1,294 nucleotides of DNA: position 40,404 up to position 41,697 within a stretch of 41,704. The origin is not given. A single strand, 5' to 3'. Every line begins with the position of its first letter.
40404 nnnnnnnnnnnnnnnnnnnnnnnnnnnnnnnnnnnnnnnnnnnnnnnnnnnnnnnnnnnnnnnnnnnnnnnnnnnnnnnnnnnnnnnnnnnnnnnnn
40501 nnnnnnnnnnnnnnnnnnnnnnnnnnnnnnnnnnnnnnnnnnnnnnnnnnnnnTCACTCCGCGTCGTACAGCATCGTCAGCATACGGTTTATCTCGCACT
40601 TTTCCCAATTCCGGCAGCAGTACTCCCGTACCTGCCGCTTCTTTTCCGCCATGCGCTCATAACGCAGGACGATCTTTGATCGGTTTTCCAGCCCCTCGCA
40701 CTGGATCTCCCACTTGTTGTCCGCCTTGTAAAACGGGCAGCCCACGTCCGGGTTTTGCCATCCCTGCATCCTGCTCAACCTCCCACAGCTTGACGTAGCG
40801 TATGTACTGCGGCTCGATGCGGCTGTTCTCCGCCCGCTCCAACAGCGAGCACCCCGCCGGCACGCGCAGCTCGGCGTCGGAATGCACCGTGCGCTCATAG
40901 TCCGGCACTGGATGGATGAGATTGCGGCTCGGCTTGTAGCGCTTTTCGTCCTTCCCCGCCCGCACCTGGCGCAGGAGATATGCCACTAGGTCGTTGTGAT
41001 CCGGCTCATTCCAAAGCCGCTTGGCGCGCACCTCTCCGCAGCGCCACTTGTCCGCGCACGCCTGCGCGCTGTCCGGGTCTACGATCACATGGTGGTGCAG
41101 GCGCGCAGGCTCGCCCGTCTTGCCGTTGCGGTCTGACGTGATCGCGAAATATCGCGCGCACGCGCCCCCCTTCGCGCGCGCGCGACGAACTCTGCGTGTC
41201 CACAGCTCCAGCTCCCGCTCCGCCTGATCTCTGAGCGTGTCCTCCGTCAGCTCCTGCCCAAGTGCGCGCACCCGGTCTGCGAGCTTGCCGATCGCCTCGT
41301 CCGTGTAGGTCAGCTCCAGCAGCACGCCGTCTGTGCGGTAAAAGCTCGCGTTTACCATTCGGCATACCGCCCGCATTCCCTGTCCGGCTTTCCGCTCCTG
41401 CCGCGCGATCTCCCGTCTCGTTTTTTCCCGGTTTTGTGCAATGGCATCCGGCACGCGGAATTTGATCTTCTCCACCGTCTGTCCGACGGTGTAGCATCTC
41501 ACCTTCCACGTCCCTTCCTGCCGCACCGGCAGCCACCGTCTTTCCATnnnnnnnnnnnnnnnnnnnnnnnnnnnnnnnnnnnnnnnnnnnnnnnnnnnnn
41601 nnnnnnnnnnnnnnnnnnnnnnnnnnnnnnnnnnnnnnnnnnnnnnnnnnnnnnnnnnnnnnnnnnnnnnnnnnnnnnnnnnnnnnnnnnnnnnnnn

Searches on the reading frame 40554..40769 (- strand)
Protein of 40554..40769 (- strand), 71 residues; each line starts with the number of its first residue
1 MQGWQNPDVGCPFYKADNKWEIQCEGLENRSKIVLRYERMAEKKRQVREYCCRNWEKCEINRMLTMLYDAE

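Call 17: search_protein_families(library=phrogs, proteins=[window:40554-40769:-], max_evalue=0.01)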
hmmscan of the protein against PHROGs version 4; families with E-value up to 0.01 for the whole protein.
window:40554-40769:- (71 aa): 0 families

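Call 30: find_homologous_proteins(query=window:40557-40769:-, max_evalue=0.001)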
Query seq(71 aa) (71 aa): 2 proteins with E <= 0.001 among 2 candidates.
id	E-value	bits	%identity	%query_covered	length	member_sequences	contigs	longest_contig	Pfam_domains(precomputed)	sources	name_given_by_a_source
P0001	9.3e-42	158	94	100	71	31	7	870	-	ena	-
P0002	6.8e-36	139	83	100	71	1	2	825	-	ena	-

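Call 37: search_protein_representatives(protein=window:40557-40769:-)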
Query: 71 residues. Proteins with E-value up to 0.001 (for the whole library): 389; up to 1e-10: 3; up to 1e-30: 1. The best 150 are listed.
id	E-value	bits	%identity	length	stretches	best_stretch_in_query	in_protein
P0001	2.9e-42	157.6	94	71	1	1-71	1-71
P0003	1.3e-11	60.3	48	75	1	2-65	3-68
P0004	1.0e-10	57.4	47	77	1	6-65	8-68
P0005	1.6e-10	56.9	45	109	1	4-69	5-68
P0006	2.5e-10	56.2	46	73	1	3-61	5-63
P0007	5.6e-10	55.1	43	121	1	4-69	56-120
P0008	1.1e-09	54.1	46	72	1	10-65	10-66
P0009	5.5e-09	52.0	34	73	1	2-68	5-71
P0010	7.4e-09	51.6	37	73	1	4-68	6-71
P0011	8.3e-09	51.4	46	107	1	8-68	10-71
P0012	8.7e-09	51.4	42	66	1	8-66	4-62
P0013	9.1e-09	51.3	38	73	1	3-65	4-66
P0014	9.1e-09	51.3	38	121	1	4-69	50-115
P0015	1.3e-08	50.8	37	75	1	2-71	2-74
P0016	1.9e-08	50.3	42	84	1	3-69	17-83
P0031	9.3e-08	48.1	42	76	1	5-69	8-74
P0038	2.1e-07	47.0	35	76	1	9-68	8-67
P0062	1.2e-06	44.6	28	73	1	4-70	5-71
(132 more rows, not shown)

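Call 39: search_protein_families(library=pfam, alignment_id=A1, max_evalue=1)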
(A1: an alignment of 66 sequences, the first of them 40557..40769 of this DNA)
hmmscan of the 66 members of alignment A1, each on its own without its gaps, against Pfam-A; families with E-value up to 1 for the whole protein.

A. member 1, window:40557-40769:- (71 aa): 1 family
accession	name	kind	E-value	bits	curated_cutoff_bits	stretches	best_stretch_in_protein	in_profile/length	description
PF07775.16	PaRep2b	-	0.11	11.4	20.4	1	13-56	402-444/512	PaRep2b protein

B. families by the number of members that match (of 66 scanned): 22 families
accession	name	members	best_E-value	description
PF18892.5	DUF5651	6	0.0014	Family of unknown function (DUF5651)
PF20076.4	DUF6472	3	0.00049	Domain of unknown function (DUF6472)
PF07546.18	EMI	2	0.02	EMI domain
PF02428.20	Prot_inhib_II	2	0.067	Potato type II proteinase inhibitor family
PF08475.15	Baculo_VP91_N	2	0.095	Viral capsid protein 91 N-terminal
PF17264.7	DUF5330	1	0.0041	Family of unknown function (DUF5330)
PF12898.13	Stc1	1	0.011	Stc1 domain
PF02566.24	OsmC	1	0.025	OsmC-like protein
PF06446.17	Hepcidin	1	0.036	Hepcidin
PF17673.6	DUF5532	1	0.039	Family of unknown function (DUF5532)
PF02701.20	Zn_ribbon_Dof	1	0.043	Dof domain, zinc finger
PF17138.9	DUF5111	1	0.044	Domain of unknown function (DUF5111)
PF23089.2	ELAPOR1_C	1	0.052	ELAPOR1-like, C-terminal domain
PF22009.2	YLDV-IL18BP-like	1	0.064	Yaba-Like Disease Virus IL18BP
PF04071.17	zf-like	1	0.067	Cysteine-rich small domain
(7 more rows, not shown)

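Call 40: search_solved_structures(query=A1, max_evalue=10)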
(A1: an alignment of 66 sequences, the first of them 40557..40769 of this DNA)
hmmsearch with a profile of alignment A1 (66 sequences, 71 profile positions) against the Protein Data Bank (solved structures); distinct sequences matched with E-value up to 10: 2.
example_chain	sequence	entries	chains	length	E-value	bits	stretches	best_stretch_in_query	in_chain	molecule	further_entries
6xg8_A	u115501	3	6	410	0.53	13.7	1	3-23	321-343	Mutator family transposase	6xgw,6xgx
4nkq_B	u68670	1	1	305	0.8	13.1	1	4-25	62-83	Granulocyte-macrophage colony-stimulating factor receptor subunit alpha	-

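Call 46: predict_structure(alignment_id=A1)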
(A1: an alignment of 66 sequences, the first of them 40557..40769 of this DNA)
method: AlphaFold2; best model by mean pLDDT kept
length: 71 residues; sequences in the alignment: 66
mean_pLDDT: 92.4   pTM: 0.79
mean pLDDT of the five models: 92.4, 91.7, 90.8, 90.7, 89.0
residues with pLDDT >= 90: 61; 70-90: 6; 50-70: 3; < 50: 1
segments of 3 or more residues with pLDDT < 50: none
pLDDT, mean of each block of 10 residues (from residue 1): 73 95 95 97 97 97 95 74
secondary structure, 60 per line:
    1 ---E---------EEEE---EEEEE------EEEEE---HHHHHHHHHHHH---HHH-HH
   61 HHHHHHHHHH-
elements in order: E14-17 E21-25 E32-36 H40-51 H59-70

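Call 49: fold_search(model_id=the predicted structure, library=pdb)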
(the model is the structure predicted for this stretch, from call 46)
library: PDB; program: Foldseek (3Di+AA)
matches with E <= 10: 126; with E <= 0.001: 0
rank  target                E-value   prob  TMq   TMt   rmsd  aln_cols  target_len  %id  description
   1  2ems_A                1.1e+00  0.16  0.41  0.11  12.4        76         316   13  Crystal Structure Analysis of the radixin FERM domain complexed with adhesion molecule CD43 (released 2008-04-01)
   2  8cis_A                2.7e+00  0.14  0.46  0.12  13.1        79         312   14  The FERM domain of human moesin with two bound peptides identified by phage display (released 2023-03-01)
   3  2otg_A                2.7e+00  0.13  0.25  0.03   2.4        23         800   13  Rigor-like structures of muscle myosins reveal key mechanical elements in the transduction pathways of this allosteric (released 2007-05-29)
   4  8fm6_A                2.7e+00  0.08  0.29  0.21   7.6        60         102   17  Dri1 hemoprotein variant H21A with a zinc-mirror heme site (released 2024-04-24)
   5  8cit_C                3.0e+00  0.11  0.44  0.12  11.3        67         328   18  The FERM domain of human moesin mutant L281R (released 2023-03-01)
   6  9jyy_G                3.2e+00  0.05  0.27  0.04  13.9        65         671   14  core proteins of mature T7 (released 2024-12-11)
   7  3ulc                  3.7e+00  0.05  0.25  0.19  13.7        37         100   16  Crystal structure of the pleckstrin homology domain of Saccharomyces cerevisiae Avo1, a TORC2 subunit, in the P3121 crys (released 2012-04-11)
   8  6xx9                  3.9e+00  0.03  0.20  0.06  10.4        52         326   15  Arabidopsis thaliana Casein Kinase 2 (CK2) alpha-1 crystal form III (released 2020-04-15)
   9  3mb6                  3.9e+00  0.02  0.19  0.06  10.4        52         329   15  Human CK2 catalytic domain in complex with a difurane derivative inhibitor (CPA) (released 2010-05-05)
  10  8gvl_B                4.2e+00  0.09  0.38  0.12   6.6        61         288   18  PTPN21 FERM (released 2023-09-20)
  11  9axt_B1               4.2e+00  0.02  0.24  0.20  10.5        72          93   19  Non-translating S. pombe ribosome (released 2024-10-16)
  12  2wdt_C                4.5e+00  0.05  0.29  0.14   5.2        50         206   10  Crystal structure of Plasmodium falciparum UCHL3 in complex with the suicide inhibitor UbVME (released 2009-12-29)
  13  7qg1_A                4.5e+00  0.03  0.26  0.09  10.4        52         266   10  IRAK4 in complex with inhibitor (released 2022-05-04)
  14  7ovo_C                4.8e+00  0.08  0.32  0.08   4.2        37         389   14  Heterodimeric murine tRNA-guanine transglycosylase in complex with queuine (released 2022-06-22)
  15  5ooi_B                4.8e+00  0.02  0.20  0.06  10.7        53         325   19  STRUCTURE OF PROTEIN KINASE CK2 CATALYTIC SUBUNIT (ISOFORM CK2ALPHA') IN COMPLEX WITH THE INDENOINDOLE-TYPE INHIBITOR  (released 2017-12-27)
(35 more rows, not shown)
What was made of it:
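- Tried and rejected: Comparisons of the Cys-rich family with the PDB by sequence and by fold gave nothing (calls 40, 49).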

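Call 65: fold_search(model_id=the predicted structure, library=viral)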
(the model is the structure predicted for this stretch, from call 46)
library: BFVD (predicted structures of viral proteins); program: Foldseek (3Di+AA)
matches with E <= 10: 271; with E <= 0.001: 2
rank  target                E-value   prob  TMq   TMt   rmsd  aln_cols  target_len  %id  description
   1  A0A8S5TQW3            2.1e-06  1.00  0.89  0.90   2.8        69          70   40  Uncharacterized protein [Myoviridae sp. ctY1522]
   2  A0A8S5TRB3            7.9e-04  1.00  0.76  0.79   2.6        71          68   31  Uncharacterized protein [Siphoviridae sp. ctss15]
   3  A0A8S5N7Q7            1.5e-03  1.00  0.85  0.65   3.0        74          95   20  Uncharacterized protein [Myoviridae sp. ctiBE32]
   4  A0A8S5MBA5            3.8e-03  1.00  0.79  0.44   3.3        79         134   24  Uncharacterized protein [Siphoviridae sp. ctKvA22]
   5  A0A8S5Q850            4.9e-02  0.99  0.63  0.26   3.2        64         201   22  Uncharacterized protein [Podoviridae sp. ctZ5d16]
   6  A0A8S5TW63            9.4e-02  0.80  0.41  0.26   6.5        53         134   28  Transcription factor S-II (TFIIS) [Myoviridae sp. ctpvf97]
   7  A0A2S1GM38            6.3e-01  0.16  0.29  0.35   5.4        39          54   20  Uncharacterized protein [Erwinia phage Cronus]
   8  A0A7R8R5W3            7.7e-01  0.09  0.27  0.21   5.9        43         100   21  H-N-H-endonuclease F-TflVI [Klebsiella phage vB_KaS-Veronica]
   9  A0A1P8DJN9            8.2e-01  0.08  0.26  0.23   7.9        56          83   20  (no name in the UniProt tables at hand)
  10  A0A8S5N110            9.3e-01  0.44  0.41  0.28   3.0        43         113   16  Uncharacterized protein [Podoviridae sp. ctJYR5]
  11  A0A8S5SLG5            1.0e+00  0.33  0.35  0.35   2.3        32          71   16  Uncharacterized protein [Podoviridae sp. ctHMt20]
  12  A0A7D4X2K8            1.0e+00  0.18  0.37  0.18   6.9        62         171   13  (no name in the UniProt tables at hand)
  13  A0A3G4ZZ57            1.1e+00  0.18  0.33  0.11   6.8        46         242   24  Uncharacterized protein [Gaeavirus sp.]
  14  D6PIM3                1.1e+00  0.05  0.21  0.19  13.7        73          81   15  (no name in the UniProt tables at hand)
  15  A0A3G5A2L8            1.6e+00  0.11  0.31  0.15   9.2        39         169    2  Uncharacterized protein [Harvfovirus sp.]
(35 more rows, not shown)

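Call 76: find_related_loci(query=P0003, collection=viral_contigs, flank=10000)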
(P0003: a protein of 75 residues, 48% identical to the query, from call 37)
Query P0003 (75 aa) in viral_contigs; peptide patterns used: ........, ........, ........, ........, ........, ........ (x = any residue, [..] = any of these).
No stretch of DNA in the collection matches any of the patterns.
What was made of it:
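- Tried and rejected: A viral-contig scan with the nearest non-clade relative of the Cys-rich protein (P0003) gave no hit (call 76).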

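Call 77: search_dna_similar(query=window:40557-40769:-, collection=phages, mode=protein, max_evalue=0.01, max_rows=40)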
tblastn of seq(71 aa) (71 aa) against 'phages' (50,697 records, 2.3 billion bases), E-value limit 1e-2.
No match.

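Call 78: search_dna_similar(query=window:40557-40769:-, collection=phages, mode=protein, max_evalue=10, max_rows=30)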
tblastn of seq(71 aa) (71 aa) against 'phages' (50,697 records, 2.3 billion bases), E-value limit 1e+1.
Records with a match: 1; places in all: 1; records where one place covers at least 80% of the query: 1.
Best place of each record, by identity: <60% 1.
By first word of the organism name: Bacteriophage 1.
By host as written in the record: - 1.
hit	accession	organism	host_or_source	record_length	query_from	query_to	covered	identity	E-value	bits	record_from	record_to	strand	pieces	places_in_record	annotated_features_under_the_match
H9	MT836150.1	Bacteriophage sp.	human fecal samples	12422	11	69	83%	30.5%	8e-1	32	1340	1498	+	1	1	record has no annotation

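Call 79: search_dna_similar(query=P0031, collection=phages, mode=protein, max_evalue=0.1, max_rows=30)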
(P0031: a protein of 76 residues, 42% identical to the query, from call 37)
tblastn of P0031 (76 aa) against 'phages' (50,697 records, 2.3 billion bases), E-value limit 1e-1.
No match.
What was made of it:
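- Tried and rejected: tblastn of the Cys-rich protein and of P0031 against GenBank phages gave no usable match (calls 77-79).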

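Call 80: find_homologous_proteins(query=A1, max_evalue=0.00001)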
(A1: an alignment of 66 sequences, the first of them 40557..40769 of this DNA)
Query A1 (66 sequences) (71 aa, profile of the alignment): 39 proteins with E <= 0.00001 among 99 candidates.
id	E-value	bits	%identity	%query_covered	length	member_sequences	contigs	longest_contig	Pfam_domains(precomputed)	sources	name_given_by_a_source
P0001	2.3e-22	97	94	100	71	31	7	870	-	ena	-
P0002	6.5e-22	95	83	100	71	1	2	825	-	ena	-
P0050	6.5e-19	86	34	83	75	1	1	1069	-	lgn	-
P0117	9.4e-19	85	32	85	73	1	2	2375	-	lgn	-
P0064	1.2e-18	85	29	92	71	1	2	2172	-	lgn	-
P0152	3.3e-18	83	32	93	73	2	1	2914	-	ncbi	-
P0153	4.0e-18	83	37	82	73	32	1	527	-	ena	-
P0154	4.8e-18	83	31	96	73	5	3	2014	-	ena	-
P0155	5.4e-18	83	40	89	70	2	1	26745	-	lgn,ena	-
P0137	6.8e-18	82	30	99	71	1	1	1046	-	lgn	-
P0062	1.3e-17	81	29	96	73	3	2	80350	-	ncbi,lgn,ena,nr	ncbi:MAG: hypothetical protein IKU07_09110 [Oscillospiraceae bacterium]|nr:hypothetical protein [Osc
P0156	2.0e-17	81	34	96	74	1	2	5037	-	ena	-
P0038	3.0e-17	80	37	80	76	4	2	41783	-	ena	-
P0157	1.0e-16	79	30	100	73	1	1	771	-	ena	-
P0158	1.3e-16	78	37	92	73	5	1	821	-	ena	-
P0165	1.5e-14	72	26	96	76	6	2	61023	-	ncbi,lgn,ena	-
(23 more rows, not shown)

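Call 81: find_encoding_contigs(protein=P0038, flank=10000, max_places=1)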
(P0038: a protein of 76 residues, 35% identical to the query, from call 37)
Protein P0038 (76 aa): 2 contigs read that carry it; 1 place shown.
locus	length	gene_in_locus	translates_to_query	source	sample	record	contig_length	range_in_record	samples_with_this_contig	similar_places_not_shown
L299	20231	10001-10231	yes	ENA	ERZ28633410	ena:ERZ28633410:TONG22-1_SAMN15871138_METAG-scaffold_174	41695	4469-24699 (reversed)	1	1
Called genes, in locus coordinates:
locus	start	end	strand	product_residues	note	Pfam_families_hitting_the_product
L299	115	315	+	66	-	-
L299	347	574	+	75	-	-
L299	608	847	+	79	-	PF13443:HTH_26 (weak)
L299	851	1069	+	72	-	-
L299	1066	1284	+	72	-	-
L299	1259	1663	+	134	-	-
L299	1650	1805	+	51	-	-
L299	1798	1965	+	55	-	-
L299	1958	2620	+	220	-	PF06378:SSAP_Sak (weak)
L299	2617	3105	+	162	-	-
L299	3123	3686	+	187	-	PF09588:YqaJ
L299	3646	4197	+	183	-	-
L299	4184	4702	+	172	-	-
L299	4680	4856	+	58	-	-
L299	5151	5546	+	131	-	PF00436:SSB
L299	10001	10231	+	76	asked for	-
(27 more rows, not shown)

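Call 82: find_encoding_contigs(protein=P0155, flank=10000, max_places=1)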
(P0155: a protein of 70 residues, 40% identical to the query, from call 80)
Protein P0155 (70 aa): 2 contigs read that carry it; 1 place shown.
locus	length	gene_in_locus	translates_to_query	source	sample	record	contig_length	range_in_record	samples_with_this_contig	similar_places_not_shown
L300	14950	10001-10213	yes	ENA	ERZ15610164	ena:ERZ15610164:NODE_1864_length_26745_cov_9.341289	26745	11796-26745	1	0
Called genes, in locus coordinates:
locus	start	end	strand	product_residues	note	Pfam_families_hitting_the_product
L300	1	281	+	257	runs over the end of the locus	PF00149:Metallophos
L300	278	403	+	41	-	-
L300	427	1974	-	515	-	PF00239:Resolvase, PF07508:Recombinase, PF13408:Zn_ribbon_recom (weak)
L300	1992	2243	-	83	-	-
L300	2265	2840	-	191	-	PF24161:CCDC39 (weak)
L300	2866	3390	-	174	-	PF01381:HTH_3 (weak)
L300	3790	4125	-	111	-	PF12844:HTH_19, PF13560:HTH_31, PF13744:HTH_37 (faint), PF24250:HVO_2718 (weak), PF01381:HTH_3, PF13443:HTH_26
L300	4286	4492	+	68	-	PF05339:DUF739 (weak)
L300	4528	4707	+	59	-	-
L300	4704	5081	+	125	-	-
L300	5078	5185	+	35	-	-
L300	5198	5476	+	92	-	-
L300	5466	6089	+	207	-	PF06378:SSAP_Sak (weak)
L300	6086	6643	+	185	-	PF09588:YqaJ (faint)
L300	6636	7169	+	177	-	-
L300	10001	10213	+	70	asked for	-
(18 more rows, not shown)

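Call 83: find_encoding_contigs(protein=P0062, flank=10000, max_places=1)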
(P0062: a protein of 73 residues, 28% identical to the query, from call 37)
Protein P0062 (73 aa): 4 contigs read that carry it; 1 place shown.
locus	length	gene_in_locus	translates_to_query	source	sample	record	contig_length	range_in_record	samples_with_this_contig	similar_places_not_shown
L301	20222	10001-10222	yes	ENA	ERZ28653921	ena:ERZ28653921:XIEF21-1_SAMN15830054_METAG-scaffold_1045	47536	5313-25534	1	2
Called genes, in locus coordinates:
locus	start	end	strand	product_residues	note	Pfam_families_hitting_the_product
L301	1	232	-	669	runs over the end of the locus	-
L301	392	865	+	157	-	PF01252:Peptidase_A8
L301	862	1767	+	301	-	PF01479:S4, PF00849:PseudoU_synth_2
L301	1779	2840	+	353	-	PF02811:PHP (weak)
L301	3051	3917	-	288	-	PF02673:BacA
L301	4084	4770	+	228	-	PF00072:Response_reg, PF00486:Trans_reg_C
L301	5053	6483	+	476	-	PF00672:HAMP, PF00512:HisKA, PF02518:HATPase_c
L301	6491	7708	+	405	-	PF00089:Trypsin, PF13365:Trypsin_2, PF00595:PDZ (weak), PF13180:PDZ_2, PF17820:PDZ_6 (weak)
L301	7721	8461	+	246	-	PF01643:Acyl-ACP_TE, PF13279:4HBT_2 (faint), PF20791:Acyl-ACP_TE_C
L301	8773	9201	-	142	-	-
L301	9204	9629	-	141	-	PF13443:HTH_26, PF01381:HTH_3 (weak)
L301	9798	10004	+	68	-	-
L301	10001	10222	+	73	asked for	-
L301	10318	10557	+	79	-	-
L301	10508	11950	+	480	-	PF03237:Terminase_6N, PF04466:Terminase_3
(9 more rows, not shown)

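Call 84: find_encoding_contigs(protein=P0165, flank=10000, max_places=1)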
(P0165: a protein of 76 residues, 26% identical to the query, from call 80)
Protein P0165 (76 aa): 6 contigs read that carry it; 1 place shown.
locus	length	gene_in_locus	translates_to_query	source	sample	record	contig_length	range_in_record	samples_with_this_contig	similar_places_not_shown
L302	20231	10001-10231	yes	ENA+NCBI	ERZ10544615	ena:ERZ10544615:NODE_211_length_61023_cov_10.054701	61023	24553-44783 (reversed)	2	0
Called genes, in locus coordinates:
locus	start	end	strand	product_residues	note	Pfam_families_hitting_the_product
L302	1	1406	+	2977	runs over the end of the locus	PF18838:LPD23, PF18819:MuF_C, PF18760:ART-PolyVal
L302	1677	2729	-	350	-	PF00589:Phage_integrase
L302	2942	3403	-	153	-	-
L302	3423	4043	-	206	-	PF13443:HTH_26 (weak), PF01381:HTH_3 (weak), PF00717:Peptidase_S24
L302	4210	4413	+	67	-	PF05339:DUF739 (weak), PF13443:HTH_26 (weak), PF01381:HTH_3 (weak), PF13560:HTH_31 (weak)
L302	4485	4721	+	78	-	-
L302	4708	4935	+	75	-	-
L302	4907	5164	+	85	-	PF13443:HTH_26 (weak)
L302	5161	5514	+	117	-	-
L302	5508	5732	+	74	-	-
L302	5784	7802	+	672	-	PF02463:SMC_N (weak), PF13175:AAA_15 (weak), PF13476:AAA_23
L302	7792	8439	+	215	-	-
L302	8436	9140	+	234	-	PF23023:Anti-Pycsar_Apyc1 (weak), PF12706:Lactamase_B_2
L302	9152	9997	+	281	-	-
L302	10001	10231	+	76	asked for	-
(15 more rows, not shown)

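Call 86: search_protein_families(library=ncbifam, proteins=[window:40554-40769:-], max_evalue=0.05)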
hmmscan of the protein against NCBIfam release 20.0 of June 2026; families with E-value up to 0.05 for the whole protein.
window:40554-40769:- (71 aa): 0 families

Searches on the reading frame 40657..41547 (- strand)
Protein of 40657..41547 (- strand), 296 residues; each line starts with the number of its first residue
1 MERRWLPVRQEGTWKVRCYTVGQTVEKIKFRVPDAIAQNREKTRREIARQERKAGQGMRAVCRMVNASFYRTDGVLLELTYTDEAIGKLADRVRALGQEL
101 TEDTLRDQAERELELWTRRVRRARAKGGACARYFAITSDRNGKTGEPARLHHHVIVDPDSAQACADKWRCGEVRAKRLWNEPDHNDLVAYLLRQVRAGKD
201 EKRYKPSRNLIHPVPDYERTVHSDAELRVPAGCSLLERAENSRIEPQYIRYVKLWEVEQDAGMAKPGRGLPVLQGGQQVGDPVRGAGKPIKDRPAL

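Call 10: search_protein_families(library=pfam, proteins=[window:40657-41547:-], max_evalue=0.01)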
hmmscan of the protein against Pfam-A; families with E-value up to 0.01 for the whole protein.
window:40657-41547:- (296 aa): 0 families

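Call 17: search_protein_families(library=phrogs, proteins=[window:40657-41547:-], max_evalue=0.01)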
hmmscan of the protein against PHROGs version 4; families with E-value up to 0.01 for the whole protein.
window:40657-41547:- (296 aa): 1 family
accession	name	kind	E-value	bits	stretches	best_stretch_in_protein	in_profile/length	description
phrog_3584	-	DNA, RNA and nucleotide metabolism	2.1e-30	107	1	13-243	4-219/265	replication initiation protein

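Call 86: search_protein_families(library=ncbifam, proteins=[window:40657-41547:-], max_evalue=0.05)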
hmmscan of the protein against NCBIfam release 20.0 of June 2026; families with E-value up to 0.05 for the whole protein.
window:40657-41547:- (296 aa): 0 families

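Call 87: search_protein_families(library=pfam, proteins=[window:40657-41547:-], max_evalue=0.1)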
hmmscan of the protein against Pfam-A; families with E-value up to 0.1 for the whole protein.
window:40657-41547:- (296 aa): 1 family
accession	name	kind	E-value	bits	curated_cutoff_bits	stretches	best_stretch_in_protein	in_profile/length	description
PF23343.2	REP_ORF2-G2P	-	0.017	15.8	27.8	1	101-178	7-84/99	Replication-associated protein ORF2/G2P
